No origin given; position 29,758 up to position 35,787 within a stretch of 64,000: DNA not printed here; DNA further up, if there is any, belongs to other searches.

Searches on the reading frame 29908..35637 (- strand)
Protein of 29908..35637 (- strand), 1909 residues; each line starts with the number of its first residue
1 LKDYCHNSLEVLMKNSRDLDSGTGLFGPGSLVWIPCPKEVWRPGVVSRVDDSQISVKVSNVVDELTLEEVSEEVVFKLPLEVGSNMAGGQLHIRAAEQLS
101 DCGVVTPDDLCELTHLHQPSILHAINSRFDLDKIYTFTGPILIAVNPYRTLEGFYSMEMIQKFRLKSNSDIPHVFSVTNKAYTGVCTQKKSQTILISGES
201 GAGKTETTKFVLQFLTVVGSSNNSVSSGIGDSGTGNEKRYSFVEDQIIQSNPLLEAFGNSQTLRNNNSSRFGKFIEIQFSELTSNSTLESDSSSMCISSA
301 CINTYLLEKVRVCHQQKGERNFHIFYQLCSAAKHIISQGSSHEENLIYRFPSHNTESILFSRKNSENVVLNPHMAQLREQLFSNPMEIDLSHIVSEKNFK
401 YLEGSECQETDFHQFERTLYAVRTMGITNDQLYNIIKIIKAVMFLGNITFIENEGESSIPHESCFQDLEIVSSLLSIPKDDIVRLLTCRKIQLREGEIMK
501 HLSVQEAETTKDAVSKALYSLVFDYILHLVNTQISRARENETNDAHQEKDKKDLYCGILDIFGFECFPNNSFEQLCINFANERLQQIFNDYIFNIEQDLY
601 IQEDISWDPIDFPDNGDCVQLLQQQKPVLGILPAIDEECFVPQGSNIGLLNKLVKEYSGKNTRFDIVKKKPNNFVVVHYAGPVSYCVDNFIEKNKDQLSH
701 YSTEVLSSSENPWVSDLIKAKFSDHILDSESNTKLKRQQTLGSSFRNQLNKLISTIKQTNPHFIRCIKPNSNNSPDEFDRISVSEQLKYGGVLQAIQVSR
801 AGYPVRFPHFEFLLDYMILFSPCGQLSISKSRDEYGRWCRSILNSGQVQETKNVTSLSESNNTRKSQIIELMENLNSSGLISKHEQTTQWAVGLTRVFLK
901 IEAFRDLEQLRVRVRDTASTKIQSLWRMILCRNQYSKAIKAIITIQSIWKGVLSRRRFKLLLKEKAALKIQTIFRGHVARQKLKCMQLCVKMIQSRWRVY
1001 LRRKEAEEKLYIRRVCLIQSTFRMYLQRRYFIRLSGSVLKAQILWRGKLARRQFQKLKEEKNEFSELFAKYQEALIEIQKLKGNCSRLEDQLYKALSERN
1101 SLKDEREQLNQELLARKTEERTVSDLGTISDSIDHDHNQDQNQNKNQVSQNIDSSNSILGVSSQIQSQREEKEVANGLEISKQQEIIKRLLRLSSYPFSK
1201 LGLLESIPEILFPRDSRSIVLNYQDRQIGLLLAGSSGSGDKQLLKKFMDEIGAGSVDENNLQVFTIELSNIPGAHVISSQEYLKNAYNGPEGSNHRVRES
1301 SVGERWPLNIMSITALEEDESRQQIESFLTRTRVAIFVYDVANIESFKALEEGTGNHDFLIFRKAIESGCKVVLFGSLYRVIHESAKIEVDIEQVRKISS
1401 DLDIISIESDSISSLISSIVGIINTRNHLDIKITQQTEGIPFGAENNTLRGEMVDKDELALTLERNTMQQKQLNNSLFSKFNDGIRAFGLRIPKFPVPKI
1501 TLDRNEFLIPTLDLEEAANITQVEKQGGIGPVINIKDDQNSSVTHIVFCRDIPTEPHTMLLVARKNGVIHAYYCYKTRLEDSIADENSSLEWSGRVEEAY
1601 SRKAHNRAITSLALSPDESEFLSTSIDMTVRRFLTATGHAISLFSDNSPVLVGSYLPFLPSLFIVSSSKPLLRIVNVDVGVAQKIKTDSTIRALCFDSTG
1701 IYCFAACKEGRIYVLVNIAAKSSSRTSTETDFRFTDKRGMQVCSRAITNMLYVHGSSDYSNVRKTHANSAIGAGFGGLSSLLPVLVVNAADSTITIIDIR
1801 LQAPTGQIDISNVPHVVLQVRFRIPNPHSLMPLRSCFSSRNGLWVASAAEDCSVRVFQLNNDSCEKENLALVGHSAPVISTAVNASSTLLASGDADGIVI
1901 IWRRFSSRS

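Call 3: search_protein_families(library=pfam, proteins=[window:29908-35637:-])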
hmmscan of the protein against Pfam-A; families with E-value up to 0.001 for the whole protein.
window:29908-35637:- (1909 aa): 14 families
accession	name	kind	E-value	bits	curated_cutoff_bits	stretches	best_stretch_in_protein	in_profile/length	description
PF00063.27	Myosin_head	-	1.9e-191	638.3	33.3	1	108-850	2-666/679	Myosin head (motor domain)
PF00612.33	IQ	-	9.4e-20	68.9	20.3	2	940-959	2-21/21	IQ calmodulin-binding motif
PF00400.38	WD40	-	1.4e-15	57.4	27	0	1871-1902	7-38/39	WD domain, G-beta repeat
PF25174.1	Beta-prop_THOC3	-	9.2e-13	48.3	305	2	1839-1903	11-75/272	THOC3 beta-propeller domain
PF24817.1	WD40_WDHD1_1st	-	7.1e-12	45.5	109.9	1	1836-1903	92-156/291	WDHD1 first WD40 domain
PF25173.1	Beta-prop_WDR3_1st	-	7.2e-11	42.6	154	1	1838-1903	37-99/184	WDR3 first beta-propeller domain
PF24814.1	WD40_Prp19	-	3.7e-08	33.2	320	0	1843-1902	62-118/281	Prp19 WD40 domain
PF23414.1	Beta-prop_EML_2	-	3e-07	30.5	90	0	1834-1903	195-265/266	Echinoderm microtubule-associated protein second beta-propeller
PF25172.1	Beta-prop_WDR3_2nd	-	6.3e-07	29.3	140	0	1838-1902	141-202/293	WDR3 second beta-propeller domain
PF24105.1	Beta-prop_CAF1B_HIR1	-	1.4e-05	24.7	80.5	0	1844-1905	35-100/383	CAF1B/HIR1 beta-propeller domain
PF24807.1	WD40_CDC20-Fz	-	6e-05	22.9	200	0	1842-1904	103-164/292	CDC20/Fizzy WD40 domain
PF25175.1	Beta-prop_WDR5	-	0.00018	21.3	250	0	1839-1903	62-164/296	WDR5 beta-propeller domain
PF24796.1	WDR55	-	0.00021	20.9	200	0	1834-1902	57-122/296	WDR55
PF25168.1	Beta-prop_WDR36-Utp21_2nd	-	0.00051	19.9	84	0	1604-1650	238-284/335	WDR36/Utp21 second beta-propeller domain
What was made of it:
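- Checked: The neighbours are as described: a myosin with IQ and WD40 domains on the - strand upstream, and RPC34 downstream (call 3).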
